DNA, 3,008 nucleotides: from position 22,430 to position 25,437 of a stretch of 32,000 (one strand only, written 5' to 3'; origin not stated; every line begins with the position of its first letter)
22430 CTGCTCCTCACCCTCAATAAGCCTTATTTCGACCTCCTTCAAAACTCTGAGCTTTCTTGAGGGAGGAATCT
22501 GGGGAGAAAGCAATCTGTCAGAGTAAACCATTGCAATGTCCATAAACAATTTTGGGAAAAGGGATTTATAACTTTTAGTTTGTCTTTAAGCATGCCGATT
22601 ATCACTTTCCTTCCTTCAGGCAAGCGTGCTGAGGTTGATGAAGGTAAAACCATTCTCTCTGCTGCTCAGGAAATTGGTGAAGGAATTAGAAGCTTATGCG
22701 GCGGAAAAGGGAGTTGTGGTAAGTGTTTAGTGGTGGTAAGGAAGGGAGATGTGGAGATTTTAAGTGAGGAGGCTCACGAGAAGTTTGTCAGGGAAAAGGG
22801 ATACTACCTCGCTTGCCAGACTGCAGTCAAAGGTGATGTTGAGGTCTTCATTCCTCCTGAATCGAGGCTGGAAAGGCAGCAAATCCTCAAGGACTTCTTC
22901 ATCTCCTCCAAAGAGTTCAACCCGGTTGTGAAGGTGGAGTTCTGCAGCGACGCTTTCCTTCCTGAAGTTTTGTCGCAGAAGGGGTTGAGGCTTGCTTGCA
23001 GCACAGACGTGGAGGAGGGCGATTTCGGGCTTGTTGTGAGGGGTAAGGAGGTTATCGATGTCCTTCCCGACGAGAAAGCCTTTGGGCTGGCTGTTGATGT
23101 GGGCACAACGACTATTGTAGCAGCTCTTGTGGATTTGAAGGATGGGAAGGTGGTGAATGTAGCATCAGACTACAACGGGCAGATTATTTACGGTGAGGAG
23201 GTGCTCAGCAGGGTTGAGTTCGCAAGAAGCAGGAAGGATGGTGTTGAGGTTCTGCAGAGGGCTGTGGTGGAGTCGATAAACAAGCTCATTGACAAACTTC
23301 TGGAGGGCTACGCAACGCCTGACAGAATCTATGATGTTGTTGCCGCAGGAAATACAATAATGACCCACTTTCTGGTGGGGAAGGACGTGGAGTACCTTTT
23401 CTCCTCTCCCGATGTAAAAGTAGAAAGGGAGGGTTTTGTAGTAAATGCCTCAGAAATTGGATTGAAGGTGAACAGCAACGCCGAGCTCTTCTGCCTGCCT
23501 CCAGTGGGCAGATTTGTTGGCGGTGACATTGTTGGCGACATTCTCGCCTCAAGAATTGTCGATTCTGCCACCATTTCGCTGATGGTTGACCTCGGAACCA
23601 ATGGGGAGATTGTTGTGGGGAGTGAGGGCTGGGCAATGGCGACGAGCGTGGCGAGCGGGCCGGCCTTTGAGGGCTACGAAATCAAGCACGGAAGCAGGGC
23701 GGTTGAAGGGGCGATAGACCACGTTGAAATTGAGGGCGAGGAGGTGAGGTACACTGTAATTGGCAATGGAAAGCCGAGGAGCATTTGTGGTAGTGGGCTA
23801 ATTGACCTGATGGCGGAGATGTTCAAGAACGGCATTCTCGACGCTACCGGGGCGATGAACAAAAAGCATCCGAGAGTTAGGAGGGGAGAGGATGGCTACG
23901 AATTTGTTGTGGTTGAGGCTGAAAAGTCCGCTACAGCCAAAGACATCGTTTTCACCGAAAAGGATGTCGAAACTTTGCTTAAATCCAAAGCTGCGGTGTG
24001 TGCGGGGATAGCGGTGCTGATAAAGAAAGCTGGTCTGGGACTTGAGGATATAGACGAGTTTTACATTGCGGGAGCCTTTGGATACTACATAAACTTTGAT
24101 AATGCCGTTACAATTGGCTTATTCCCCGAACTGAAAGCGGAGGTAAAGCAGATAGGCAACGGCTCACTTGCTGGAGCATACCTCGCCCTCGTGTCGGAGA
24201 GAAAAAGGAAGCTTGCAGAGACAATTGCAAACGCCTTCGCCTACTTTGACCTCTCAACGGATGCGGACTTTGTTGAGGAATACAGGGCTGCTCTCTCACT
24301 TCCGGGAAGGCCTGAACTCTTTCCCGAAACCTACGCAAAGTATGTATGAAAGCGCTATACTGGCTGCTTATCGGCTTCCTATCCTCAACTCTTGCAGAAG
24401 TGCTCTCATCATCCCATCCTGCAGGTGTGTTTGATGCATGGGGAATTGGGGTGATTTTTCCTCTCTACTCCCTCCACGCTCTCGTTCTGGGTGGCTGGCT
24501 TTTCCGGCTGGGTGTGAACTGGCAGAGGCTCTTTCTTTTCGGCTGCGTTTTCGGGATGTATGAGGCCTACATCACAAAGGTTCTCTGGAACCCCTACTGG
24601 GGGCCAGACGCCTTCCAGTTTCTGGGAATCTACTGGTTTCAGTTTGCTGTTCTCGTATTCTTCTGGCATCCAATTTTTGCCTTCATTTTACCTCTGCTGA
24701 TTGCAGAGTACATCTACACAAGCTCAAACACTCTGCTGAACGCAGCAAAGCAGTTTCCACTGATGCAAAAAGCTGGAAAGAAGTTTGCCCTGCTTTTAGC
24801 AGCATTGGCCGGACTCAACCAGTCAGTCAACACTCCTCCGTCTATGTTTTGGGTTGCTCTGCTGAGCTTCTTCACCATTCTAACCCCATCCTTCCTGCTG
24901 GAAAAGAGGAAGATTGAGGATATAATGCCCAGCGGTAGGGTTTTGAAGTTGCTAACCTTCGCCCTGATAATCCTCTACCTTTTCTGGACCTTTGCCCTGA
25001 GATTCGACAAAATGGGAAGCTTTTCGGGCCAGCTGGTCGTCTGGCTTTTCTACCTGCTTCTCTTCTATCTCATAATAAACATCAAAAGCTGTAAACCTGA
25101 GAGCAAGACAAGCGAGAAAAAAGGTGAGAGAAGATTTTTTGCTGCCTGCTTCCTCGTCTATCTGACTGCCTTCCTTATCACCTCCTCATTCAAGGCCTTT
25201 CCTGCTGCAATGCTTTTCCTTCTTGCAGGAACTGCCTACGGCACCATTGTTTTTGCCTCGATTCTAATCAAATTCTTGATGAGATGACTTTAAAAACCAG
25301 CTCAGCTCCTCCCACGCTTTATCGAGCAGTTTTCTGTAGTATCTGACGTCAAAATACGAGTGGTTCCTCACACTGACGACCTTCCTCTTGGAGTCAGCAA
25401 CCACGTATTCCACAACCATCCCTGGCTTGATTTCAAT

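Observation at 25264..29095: Candidate undescribed module: Orc1/Cdc6 paralog head-to-head with a RecA-like / small protein / inactivated-PolB operon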

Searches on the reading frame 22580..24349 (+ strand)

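Call 65: search_protein_families(library=pfam, proteins=[window:22580-24349:+], max_evalue=0.001)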
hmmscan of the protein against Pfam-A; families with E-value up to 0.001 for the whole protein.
window:22580-24349:+ (589 aa): 4 families
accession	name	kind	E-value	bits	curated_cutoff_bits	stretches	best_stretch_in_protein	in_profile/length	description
PF14574.11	RACo_C_ter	-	2.7e-91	305.7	27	1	332-583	2-259/261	C-terminal domain of RACo the ASKHA domain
PF17651.6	Raco_middle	-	1.4e-51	174.8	26.8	1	168-326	1-160/163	RACo middle region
PF00111.32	Fer2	-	3.7e-14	52.9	21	1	11-84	4-77/77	2Fe-2S iron-sulfur cluster binding domain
PF13510.11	Fer2_4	-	5.7e-05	23.5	22.8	1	8-85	4-73/82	2Fe-2S iron-sulfur cluster binding domain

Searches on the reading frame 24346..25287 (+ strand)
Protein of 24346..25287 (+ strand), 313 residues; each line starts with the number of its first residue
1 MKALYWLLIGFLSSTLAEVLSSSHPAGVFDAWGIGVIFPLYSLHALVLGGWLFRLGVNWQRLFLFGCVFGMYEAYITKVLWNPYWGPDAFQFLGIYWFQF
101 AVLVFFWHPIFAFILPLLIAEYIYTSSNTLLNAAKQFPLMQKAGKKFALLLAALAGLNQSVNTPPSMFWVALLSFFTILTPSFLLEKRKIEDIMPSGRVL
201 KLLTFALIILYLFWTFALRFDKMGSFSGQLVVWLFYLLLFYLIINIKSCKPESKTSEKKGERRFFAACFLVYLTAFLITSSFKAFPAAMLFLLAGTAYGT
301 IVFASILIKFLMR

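Call 65: search_protein_families(library=pfam, proteins=[window:24346-25287:+], max_evalue=0.001)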
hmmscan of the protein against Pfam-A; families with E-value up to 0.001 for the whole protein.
window:24346-25287:+ (313 aa): 0 families
